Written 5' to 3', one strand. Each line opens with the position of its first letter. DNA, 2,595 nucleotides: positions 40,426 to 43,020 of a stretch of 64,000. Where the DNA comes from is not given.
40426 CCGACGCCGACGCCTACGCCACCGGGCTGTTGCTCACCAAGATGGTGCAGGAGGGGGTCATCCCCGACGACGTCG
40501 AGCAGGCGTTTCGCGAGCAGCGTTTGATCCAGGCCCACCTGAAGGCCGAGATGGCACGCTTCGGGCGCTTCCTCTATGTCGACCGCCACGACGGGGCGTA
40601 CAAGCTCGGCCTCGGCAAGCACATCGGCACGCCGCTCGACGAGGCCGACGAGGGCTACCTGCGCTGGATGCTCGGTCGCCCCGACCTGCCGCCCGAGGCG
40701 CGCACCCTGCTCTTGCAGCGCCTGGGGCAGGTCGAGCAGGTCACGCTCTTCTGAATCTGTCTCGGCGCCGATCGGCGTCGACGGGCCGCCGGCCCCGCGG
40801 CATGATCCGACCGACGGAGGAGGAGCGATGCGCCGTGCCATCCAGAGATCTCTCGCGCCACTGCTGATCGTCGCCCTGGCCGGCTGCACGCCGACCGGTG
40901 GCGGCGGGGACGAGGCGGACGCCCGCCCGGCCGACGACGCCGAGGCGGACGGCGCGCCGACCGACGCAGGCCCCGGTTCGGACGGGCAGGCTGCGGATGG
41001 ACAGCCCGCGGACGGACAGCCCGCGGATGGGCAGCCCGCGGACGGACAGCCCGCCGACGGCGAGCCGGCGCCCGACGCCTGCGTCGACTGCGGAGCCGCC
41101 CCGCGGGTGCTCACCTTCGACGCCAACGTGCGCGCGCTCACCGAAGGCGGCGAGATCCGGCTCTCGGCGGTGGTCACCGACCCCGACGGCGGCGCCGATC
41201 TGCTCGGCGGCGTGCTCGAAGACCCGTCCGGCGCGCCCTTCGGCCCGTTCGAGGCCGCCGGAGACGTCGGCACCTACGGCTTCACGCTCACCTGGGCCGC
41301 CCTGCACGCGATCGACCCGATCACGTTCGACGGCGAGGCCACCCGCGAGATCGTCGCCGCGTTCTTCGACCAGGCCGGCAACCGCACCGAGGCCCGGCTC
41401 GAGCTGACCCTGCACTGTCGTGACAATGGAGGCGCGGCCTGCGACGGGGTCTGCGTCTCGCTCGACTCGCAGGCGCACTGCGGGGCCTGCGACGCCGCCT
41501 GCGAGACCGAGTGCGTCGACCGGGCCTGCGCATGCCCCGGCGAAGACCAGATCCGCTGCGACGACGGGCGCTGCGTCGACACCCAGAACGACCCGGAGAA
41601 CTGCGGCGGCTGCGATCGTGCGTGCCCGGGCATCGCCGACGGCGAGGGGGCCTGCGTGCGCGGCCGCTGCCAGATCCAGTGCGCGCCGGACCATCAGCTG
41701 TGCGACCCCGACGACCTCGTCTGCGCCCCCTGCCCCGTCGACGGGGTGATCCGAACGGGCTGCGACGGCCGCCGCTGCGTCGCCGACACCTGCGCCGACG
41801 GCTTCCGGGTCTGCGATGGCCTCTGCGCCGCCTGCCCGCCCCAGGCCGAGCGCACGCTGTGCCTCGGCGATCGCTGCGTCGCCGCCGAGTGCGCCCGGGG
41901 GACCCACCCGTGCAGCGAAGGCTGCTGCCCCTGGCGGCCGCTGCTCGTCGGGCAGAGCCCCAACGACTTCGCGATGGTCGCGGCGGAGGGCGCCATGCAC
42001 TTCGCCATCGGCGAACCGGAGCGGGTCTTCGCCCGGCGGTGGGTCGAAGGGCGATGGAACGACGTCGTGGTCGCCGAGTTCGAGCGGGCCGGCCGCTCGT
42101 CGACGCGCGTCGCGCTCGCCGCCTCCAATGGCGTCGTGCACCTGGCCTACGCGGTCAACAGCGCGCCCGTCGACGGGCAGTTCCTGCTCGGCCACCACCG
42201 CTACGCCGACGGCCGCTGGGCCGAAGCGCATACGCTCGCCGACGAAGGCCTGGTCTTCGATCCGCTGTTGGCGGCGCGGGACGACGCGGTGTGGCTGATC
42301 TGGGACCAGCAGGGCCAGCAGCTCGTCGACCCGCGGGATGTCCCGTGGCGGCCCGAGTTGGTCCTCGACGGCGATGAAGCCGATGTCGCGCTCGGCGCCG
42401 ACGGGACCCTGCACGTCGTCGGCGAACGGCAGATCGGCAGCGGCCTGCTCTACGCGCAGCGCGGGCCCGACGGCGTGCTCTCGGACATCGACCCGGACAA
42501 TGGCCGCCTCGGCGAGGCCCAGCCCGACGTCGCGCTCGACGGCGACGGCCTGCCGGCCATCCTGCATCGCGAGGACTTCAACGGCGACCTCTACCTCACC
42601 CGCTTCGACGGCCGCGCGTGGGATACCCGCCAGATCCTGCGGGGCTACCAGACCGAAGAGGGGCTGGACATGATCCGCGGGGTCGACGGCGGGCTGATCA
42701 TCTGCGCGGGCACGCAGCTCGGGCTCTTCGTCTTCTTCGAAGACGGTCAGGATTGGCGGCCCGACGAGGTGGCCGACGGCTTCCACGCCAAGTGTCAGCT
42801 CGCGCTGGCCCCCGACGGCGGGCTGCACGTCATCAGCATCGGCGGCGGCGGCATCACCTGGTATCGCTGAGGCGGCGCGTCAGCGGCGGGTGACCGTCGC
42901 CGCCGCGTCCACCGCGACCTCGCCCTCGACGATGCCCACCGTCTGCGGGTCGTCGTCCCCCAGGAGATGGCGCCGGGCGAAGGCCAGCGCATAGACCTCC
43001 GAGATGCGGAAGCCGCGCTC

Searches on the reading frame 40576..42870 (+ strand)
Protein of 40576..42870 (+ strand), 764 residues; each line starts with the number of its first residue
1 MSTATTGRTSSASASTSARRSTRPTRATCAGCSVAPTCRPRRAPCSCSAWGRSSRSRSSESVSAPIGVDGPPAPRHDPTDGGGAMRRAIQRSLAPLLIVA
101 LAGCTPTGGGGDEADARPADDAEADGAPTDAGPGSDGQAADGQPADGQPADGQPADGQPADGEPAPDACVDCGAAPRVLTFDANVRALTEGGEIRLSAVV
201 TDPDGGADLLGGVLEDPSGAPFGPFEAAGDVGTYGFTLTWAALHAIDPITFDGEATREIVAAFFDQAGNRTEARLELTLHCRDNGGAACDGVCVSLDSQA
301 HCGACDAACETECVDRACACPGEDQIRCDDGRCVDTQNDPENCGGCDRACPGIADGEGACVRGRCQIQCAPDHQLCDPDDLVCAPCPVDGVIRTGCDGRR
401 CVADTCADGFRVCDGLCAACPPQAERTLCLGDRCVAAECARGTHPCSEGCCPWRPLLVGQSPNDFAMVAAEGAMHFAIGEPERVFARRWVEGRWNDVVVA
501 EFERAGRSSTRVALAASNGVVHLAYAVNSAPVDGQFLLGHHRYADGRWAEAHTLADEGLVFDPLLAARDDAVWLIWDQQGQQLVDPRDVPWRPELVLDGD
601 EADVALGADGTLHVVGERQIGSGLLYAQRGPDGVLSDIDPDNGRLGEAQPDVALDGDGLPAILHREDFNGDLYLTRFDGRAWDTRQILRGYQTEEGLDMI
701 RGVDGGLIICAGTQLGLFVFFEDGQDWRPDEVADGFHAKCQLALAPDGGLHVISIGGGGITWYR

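Call 3: search_protein_families(library=pfam, proteins=[window:40576-42870:+], max_evalue=0.1)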
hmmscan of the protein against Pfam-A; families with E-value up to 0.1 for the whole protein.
window:40576-42870:+ (764 aa): 1 family
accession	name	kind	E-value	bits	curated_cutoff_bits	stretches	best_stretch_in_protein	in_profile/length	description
PF24381.1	DUF7537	-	0.061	13.3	31.7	0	96-140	8-52/258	Family of unknown function (DUF7537)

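Call 4: search_protein_families(library=ncbifam, proteins=[window:40576-42870:+], max_evalue=0.1)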
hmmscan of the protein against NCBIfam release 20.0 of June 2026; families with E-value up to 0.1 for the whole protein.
window:40576-42870:+ (764 aa): 1 family
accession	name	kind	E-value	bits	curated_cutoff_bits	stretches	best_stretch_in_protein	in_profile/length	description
NF041328.1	C_rich_MXAN6577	subfamily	3.6e-09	36.7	100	1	281-377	21-113/145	MXAN_6577-like cysteine-rich protein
